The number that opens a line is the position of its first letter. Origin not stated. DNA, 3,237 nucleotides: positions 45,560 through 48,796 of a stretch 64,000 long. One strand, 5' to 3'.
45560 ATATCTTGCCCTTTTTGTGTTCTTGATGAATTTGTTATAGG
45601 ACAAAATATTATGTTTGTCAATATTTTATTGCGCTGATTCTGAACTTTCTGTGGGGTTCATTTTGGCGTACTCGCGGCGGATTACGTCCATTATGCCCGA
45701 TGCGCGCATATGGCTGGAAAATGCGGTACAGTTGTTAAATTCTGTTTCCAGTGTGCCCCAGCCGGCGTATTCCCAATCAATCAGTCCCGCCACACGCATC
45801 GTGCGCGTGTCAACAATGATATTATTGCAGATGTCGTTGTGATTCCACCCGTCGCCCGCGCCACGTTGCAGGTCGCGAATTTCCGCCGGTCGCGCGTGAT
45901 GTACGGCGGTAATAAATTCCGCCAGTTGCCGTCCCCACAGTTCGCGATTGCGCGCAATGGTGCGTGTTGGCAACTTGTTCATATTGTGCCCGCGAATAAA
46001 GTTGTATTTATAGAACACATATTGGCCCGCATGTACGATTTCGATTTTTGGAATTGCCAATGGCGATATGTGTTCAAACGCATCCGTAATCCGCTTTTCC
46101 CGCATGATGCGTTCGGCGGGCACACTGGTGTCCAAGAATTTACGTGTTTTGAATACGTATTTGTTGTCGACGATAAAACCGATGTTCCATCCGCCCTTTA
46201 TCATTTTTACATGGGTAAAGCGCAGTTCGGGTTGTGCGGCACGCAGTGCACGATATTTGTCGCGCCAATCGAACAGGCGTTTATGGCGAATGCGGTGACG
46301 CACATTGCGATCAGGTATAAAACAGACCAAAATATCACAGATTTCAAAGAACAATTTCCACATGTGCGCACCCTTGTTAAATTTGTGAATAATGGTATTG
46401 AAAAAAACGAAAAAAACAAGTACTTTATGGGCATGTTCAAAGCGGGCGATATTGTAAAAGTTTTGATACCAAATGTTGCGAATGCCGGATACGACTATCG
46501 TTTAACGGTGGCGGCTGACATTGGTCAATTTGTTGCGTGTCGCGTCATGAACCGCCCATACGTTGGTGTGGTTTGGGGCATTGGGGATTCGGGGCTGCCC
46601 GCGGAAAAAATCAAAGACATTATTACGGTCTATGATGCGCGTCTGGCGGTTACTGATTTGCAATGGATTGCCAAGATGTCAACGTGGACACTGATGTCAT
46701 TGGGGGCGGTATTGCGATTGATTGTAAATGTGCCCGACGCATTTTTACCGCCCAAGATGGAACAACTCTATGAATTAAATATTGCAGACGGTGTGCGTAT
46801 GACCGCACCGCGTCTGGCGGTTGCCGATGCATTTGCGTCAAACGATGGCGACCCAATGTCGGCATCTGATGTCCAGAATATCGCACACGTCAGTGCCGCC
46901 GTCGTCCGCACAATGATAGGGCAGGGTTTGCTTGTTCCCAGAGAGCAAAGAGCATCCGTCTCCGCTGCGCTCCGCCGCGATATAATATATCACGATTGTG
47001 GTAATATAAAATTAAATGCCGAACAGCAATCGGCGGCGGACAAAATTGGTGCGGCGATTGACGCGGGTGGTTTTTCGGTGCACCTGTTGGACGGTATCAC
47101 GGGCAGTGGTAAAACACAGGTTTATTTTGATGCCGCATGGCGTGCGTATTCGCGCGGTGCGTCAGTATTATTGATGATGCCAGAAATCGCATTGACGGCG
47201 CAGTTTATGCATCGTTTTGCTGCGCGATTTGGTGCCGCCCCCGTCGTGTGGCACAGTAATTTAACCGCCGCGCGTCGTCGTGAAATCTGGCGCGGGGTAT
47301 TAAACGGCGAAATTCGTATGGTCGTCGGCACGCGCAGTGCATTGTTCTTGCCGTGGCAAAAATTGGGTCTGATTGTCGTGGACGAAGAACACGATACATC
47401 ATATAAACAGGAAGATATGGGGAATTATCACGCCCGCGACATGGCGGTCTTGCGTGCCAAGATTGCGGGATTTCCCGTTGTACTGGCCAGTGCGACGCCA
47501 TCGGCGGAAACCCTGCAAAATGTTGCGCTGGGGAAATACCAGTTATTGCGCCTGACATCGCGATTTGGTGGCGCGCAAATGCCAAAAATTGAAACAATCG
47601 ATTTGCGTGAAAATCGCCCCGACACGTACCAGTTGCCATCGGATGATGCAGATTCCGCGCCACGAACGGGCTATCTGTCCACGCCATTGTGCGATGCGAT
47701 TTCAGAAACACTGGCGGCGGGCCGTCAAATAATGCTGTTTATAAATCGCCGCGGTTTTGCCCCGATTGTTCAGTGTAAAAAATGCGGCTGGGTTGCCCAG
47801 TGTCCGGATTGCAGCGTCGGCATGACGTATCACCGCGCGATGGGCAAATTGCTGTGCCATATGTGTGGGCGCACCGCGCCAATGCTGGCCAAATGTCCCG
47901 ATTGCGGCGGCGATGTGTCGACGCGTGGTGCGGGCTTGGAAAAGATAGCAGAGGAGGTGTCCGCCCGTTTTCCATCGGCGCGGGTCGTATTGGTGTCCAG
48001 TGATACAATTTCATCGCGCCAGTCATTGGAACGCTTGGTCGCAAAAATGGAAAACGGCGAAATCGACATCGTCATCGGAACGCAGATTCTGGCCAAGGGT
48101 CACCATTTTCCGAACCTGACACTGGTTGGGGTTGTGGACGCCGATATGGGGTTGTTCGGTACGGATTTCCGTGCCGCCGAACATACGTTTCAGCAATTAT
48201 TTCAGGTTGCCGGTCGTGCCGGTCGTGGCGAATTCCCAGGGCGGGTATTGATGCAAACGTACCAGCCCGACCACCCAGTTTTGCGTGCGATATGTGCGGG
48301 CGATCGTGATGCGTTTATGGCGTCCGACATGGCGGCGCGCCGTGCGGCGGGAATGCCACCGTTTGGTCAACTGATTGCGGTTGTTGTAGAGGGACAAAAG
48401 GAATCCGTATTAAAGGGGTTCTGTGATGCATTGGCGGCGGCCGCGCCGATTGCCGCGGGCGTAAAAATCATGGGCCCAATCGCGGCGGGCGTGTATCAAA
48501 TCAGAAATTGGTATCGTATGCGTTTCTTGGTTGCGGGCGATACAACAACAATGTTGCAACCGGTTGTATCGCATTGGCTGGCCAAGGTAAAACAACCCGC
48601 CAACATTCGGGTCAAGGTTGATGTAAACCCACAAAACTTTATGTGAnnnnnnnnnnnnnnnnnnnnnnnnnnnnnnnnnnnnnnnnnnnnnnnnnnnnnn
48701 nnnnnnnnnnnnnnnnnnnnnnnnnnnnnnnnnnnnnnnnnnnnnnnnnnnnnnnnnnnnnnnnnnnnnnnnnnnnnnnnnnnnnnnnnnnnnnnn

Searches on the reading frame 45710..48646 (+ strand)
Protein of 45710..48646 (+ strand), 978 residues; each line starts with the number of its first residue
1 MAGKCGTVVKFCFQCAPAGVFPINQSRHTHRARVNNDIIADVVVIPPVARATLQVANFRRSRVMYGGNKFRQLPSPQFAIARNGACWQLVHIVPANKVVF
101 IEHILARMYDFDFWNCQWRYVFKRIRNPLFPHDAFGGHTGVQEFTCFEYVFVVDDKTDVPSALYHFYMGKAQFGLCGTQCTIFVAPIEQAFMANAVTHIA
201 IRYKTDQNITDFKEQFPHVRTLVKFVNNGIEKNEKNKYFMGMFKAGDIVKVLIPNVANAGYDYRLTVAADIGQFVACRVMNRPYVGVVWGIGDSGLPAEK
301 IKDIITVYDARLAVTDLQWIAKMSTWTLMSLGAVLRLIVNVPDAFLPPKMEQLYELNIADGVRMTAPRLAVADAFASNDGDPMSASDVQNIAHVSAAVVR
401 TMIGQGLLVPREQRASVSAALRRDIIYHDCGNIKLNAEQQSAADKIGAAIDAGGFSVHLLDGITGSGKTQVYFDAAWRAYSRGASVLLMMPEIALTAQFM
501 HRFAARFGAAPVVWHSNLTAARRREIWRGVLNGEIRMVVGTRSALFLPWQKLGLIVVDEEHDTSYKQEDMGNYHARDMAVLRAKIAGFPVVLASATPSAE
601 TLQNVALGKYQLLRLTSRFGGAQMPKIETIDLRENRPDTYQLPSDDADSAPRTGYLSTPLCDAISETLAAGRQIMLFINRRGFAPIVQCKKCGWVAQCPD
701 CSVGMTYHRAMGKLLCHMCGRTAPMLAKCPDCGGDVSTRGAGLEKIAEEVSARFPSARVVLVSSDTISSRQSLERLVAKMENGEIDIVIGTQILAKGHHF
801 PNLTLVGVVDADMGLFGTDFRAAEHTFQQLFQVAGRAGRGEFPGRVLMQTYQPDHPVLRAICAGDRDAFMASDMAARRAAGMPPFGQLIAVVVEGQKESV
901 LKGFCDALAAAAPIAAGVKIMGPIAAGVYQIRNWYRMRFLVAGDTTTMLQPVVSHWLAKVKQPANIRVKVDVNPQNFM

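Call 13: search_protein_families(library=pfam, proteins=[window:45710-48646:+])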
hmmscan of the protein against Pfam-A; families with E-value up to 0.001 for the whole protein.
window:45710-48646:+ (978 aa): 7 families
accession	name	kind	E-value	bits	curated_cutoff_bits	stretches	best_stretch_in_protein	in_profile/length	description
PF00270.35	DEAD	-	1.8e-16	60.7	26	1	460-604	19-166/167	DEAD/DEAH box helicase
PF18074.6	PriA_C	-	1.8e-15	58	26.9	1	884-974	1-95/95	Primosomal protein N C-terminal domain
PF04851.21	ResIII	-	2.2e-11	44.4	22.5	1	433-567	2-141/164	Type III restriction enzyme, res subunit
PF18319.7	Zn_ribbon_PriA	-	1.1e-09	38.5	26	1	698-724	1-27/27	PriA DNA helicase Cys-rich region (CRR) domain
PF17764.6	PriA_3primeBD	-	2.8e-08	34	22.7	1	250-339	1-95/96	3'DNA-binding domain (3'BD)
PF00271.37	Helicase_C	-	3.3e-07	31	23.5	1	770-839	51-108/110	Helicase conserved C-terminal domain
PF07191.17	Zn_ribbon_6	-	0.00093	19.6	25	1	697-736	2-39/67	Double zinc ribbon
